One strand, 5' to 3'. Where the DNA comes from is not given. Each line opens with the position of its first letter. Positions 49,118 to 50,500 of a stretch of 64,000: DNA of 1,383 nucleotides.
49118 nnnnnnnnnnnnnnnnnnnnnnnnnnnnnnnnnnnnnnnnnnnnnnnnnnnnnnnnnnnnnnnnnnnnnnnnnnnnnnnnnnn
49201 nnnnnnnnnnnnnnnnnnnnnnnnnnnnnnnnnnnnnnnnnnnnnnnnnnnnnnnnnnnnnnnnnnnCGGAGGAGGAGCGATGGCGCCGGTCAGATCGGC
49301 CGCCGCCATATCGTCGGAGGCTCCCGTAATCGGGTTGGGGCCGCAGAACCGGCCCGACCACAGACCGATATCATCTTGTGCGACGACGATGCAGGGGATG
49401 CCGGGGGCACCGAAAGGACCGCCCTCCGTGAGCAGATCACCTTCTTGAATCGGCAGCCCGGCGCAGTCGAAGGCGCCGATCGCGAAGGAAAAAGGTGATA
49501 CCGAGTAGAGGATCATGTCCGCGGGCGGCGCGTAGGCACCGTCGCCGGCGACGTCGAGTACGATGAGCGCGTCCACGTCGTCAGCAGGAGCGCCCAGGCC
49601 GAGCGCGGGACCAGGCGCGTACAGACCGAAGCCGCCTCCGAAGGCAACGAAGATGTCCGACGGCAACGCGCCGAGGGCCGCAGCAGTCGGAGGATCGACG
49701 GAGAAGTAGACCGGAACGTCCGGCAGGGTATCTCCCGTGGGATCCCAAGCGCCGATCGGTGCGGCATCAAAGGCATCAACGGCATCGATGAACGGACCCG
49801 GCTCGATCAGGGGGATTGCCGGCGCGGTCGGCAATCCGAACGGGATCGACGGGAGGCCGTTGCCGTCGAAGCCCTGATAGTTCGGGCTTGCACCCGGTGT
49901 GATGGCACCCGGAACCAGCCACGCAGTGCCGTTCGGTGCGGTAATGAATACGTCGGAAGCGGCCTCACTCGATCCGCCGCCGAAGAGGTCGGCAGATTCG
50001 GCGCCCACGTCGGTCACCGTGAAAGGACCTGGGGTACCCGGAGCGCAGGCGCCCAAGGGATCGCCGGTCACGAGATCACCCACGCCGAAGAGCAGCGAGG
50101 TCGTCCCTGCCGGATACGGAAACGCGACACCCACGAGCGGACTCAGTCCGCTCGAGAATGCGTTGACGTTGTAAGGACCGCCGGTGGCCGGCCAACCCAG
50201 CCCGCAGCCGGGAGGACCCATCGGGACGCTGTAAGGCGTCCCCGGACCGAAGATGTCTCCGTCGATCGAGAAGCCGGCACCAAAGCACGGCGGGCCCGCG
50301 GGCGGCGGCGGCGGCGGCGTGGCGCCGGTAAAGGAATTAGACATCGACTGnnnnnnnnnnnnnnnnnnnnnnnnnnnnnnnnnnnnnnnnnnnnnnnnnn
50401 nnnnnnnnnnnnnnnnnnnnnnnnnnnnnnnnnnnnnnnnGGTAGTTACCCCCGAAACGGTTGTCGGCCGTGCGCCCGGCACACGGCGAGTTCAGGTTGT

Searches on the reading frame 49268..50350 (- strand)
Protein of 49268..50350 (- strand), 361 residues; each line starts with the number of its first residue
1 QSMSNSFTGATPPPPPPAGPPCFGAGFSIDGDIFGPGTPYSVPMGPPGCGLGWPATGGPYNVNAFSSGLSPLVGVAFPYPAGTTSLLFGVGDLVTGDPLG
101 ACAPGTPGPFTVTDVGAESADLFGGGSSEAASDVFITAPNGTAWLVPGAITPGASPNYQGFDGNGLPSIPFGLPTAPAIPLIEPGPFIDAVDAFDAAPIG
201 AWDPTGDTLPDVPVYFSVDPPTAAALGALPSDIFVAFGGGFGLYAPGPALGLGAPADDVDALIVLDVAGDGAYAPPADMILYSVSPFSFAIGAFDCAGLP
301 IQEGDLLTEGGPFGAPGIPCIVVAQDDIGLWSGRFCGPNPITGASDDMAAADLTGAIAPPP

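Call 45: find_homologous_proteins(query=window:49268-50350:-, max_evalue=0.001)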
Query seq(361 aa) (361 aa): 8 proteins with E <= 0.001 among 8000 candidates.
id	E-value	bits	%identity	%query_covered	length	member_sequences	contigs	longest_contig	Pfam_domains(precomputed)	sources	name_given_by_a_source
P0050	2.1e-141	490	68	97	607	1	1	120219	-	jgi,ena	-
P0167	8.7e-134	465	63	98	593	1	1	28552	-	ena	-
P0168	6.6e-78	281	52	86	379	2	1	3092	-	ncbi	-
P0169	9.4e-77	277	52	95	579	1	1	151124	-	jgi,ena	-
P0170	1.5e-69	253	48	93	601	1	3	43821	-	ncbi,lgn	-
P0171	4.1e-58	216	44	88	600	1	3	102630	-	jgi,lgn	jgi:hypothetical protein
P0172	2.9e-54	203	45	89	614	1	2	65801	-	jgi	-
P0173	1.7e-49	187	47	92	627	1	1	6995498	-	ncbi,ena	-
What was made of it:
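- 49277..50350 (-): Gene A cargo: Gly/Pro-rich region with no family assignment. Homologues are restricted to 8 proteins (call 45).
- Tried and rejected: All are about 600 aa, and those checked carry the CTD (call 45).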

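Call 48: find_encoding_contigs(protein=P0169, flank=10000, max_places=1)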
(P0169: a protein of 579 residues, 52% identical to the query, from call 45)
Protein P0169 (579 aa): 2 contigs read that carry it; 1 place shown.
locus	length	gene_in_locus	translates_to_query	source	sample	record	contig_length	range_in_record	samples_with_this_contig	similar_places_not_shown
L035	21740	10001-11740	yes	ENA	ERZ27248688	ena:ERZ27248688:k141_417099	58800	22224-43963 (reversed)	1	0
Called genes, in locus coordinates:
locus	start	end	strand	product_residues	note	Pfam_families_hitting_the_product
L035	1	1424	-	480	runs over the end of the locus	PF07394:DUF1501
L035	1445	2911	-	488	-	PF08811:DUF1800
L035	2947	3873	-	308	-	-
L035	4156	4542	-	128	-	PF14832:Tautomerase_3 (weak), PF14552:Tautomerase_2 (weak), PF01361:Tautomerase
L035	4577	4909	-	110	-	-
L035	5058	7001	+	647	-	PF13292:DXP_synthase_N, PF02775:TPP_enzyme_C (faint), PF02779:Transket_pyr, PF02780:Transketolase_C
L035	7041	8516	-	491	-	PF05221:AdoHcyase, PF00670:AdoHcyase_NAD, PF02826:2-Hacid_dh_C, PF07991:KARI_N (faint)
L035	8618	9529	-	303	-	PF00578:AhpC-TSA, PF08534:Redoxin (weak), PF11412:DsbD_N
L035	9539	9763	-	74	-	-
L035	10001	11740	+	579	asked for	-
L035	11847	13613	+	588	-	PF04055:Radical_SAM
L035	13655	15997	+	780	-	PF03176:MMPL, PF02460:Patched, PF12349:Sterol-sensing, PF03176:MMPL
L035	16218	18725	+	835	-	PF05426:Alginate_lyase (faint), PF00526:Dicty_CTDC (weak)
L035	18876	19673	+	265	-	PF00685:Sulfotransfer_1, PF13469:Sulfotransfer_3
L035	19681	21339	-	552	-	PF00515:TPR_1 (faint), PF07719:TPR_2 (faint)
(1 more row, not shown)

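Call 49: find_encoding_contigs(protein=P0173, flank=10000, max_places=1)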
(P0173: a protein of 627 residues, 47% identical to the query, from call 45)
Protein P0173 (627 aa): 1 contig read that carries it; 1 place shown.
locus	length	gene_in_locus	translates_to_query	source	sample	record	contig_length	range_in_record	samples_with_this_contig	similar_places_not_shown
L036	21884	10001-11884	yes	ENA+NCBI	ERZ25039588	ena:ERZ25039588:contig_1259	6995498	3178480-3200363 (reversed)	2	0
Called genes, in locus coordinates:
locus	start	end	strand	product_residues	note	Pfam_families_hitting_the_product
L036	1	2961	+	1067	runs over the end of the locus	PF08450:SGL (faint), PF10282:Lactonase (faint)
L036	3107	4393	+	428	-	PF00285:Citrate_synt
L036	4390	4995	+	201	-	PF00596:Aldolase_II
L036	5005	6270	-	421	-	PF24251:DUF7453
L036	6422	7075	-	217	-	PF02798:GST_N, PF13417:GST_N_3, PF13409:GST_N_2, PF00043:GST_C, PF13410:GST_C_2, PF14497:GST_C_3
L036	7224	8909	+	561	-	PF18158:AidB_N, PF02770:Acyl-CoA_dh_M, PF00441:Acyl-CoA_dh_1, PF22924:ACOX_C_alpha1 (weak), PF22217:ACDH-11_C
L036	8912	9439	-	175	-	PF06094:GGACT (weak), PF13772:AIG2_2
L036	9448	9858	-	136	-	-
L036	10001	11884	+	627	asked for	-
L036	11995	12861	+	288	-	PF05721:PhyH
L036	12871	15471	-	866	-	PF17900:Peptidase_M1_N, PF01433:Peptidase_M1, PF11838:ERAP1_C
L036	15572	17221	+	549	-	PF03227:GILT, PF13462:Thioredoxin_4, PF01323:DSBA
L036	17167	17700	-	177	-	PF00578:AhpC-TSA, PF08534:Redoxin, PF13911:AhpC-TSA_2 (weak)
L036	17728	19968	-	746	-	PF22842:Pel9A-like_beta_helix, PF05048:NosD (faint), PF13229:Beta_helix, PF13948:DUF4215 (faint)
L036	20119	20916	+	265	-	PF00248:Aldo_ket_red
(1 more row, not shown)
